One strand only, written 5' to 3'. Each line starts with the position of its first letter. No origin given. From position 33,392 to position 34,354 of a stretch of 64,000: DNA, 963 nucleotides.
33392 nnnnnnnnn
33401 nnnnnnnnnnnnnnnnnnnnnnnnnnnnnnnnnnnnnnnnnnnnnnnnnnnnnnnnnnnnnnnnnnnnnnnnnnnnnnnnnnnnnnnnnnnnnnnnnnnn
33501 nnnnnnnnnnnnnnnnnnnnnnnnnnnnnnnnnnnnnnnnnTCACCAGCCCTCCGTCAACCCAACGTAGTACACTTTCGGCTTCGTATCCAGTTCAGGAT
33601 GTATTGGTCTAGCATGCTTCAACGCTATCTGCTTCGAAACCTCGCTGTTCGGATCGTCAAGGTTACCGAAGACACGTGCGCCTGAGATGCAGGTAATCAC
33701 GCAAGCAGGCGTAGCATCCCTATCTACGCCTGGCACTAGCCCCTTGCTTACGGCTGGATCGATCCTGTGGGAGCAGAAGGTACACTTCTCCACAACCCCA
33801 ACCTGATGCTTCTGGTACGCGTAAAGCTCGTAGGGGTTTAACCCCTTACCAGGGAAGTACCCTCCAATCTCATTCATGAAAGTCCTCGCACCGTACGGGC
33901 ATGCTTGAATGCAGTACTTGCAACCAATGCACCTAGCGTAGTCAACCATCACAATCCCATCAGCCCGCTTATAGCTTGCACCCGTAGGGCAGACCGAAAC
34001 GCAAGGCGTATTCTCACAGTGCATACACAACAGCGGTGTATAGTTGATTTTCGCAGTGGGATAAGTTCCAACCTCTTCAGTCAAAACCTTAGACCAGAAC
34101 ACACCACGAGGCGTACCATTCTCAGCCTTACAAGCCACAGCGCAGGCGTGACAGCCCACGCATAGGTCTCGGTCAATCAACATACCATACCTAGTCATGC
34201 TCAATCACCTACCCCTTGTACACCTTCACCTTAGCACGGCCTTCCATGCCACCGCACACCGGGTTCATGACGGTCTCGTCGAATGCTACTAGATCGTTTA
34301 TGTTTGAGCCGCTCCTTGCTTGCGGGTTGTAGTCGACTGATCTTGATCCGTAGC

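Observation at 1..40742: Eight co-directional molybdopterin-oxidoreductase operons packed into 41 kb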

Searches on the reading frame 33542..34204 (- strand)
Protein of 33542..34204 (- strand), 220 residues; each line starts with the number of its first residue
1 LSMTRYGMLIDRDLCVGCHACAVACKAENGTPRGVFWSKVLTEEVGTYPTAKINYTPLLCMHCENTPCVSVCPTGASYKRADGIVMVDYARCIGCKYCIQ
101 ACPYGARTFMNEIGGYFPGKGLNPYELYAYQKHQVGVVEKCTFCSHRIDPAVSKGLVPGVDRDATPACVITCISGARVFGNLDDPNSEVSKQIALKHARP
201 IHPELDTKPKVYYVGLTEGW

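Call 6: search_protein_families(library=pfam, proteins=[window:33542-34204:-])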
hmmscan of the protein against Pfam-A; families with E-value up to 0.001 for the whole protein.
window:33542-34204:- (220 aa): 12 families
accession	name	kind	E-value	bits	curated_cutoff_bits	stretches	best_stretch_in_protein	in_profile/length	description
PF13247.11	Fer4_11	-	1.5e-16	60.9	26.2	1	52-108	2-60/100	4Fe-4S dicluster domain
PF12838.12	Fer4_7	-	1.4e-14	54.7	27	2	15-76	2-52/52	4Fe-4S dicluster domain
PF00037.32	Fer4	-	3.1e-12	46.2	21.1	2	86-107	2-23/24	4Fe-4S binding domain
PF13237.11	Fer4_10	-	3.9e-12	46.4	25.5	2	53-103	2-53/53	4Fe-4S dicluster domain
PF12797.12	Fer4_2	-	5.3e-10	39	24.5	2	84-104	2-22/22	4Fe-4S binding domain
PF12837.12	Fer4_6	-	2.5e-09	37.1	25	1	87-106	4-23/24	4Fe-4S binding domain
PF13187.11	Fer4_9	-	5e-08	33.3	27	1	60-106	2-51/52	4Fe-4S dicluster domain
PF12798.12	Fer4_3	-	7e-06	26.9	27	0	92-106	1-15/15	4Fe-4S binding domain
PF13183.11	Fer4_8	-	1.4e-05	26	27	0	90-144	3-57/68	4Fe-4S dicluster domain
PF14697.11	Fer4_21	-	0.00013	22.4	35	0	60-104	8-53/59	4Fe-4S dicluster domain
PF25160.1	LdpA_Fe-S-bd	-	0.00028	21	27.6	1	65-105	6-41/49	LdpA Fe-S cluster-binding domain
PF13459.11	Fer4_15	-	0.00039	21.5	22.4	0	10-26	3-19/66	4Fe-4S single cluster domain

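Call 35: search_protein_families(library=ncbifam, max_evalue=0.00001, proteins=[window:33542-34204:-])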
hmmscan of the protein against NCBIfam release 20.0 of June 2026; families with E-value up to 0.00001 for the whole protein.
window:33542-34204:- (220 aa): 33 families (the best 25 are shown)
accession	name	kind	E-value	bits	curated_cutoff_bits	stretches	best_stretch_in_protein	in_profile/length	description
NF045797.1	DsrO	equivalog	2.9e-57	193.8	200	1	3-214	41-234/235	sulfate reduction electron transfer complex DsrMKJOP subunit DsrO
NF041715.1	arsenate_red_ArrB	equivalog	2.5e-55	187.6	450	2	5-109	2-106/233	arsenate respiratory reductase iron-sulfur subunit ArrB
NF011569.0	PRK14993.1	equivalog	7.9e-51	172.9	416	2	4-111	42-150/244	tetrathionate reductase subunit TtrB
NF041782.1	mnquin_red_QrcC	equivalog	2.7e-46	158.1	400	1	6-215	1-226/239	menaquinone reductase iron-sulfur cluster-binding subunit QrcC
TIGR03149.1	cyt_nit_nrfC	equivalog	1.1e-42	145.9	377.6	2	3-109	36-144/225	cytochrome c nitrite reductase Fe-S protein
TIGR02951.1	DMSO_dmsB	equivalog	2e-33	115.7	214.1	1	5-114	1-119/161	DMSO/selenate family reductase complex B subunit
TIGR03478.1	DMSO_red_II_bet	subfamily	1.9e-32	112.5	480.7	2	44-110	115-182/321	DMSO reductase family type II enzyme, iron-sulfur subunit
NF038355.1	FDH3_beta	equivalog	3e-28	99.1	240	1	7-180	4-162/180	formate dehydrogenase FDH3 subunit beta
NF008134.0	PRK10882.1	equivalog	4.6e-25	88.4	263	1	53-107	106-161/329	hydrogenase 2 operon protein HybA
NF042979.1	EthbenzDh_ebdB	equivalog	2.1e-24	86.1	740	2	44-109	137-203/354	ethylbenzene dehydrogenase subunit beta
TIGR01660.1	narH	equivalog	2.1e-18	66.1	524.05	1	45-106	168-230/492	nitrate reductase subunit beta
NF009408.0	PRK12769.1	equivalog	4.6e-18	64.7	1003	1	9-111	6-106/659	formate-dependent uric acid utilization protein AegA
NF007658.0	PRK10330.1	equivalog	4.6e-17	62.1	260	1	8-149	5-139/181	electron transport protein HydN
NF045715.1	sulf_resp_HmcB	equivalog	2.9e-16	59.4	420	1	6-109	37-156/307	sulfate respiration complex iron-sulfur protein HmcB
TIGR01582.1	FDH-beta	equivalog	4.7e-16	58.7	334.7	1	60-194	93-194/283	formate dehydrogenase subunit beta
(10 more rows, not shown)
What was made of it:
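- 33542..34204 (-): B7, four-cluster ferredoxin subunit. The best NCBIfam matches are DsrO, ArrB and TtrB, all below their cut-offs (call 35).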
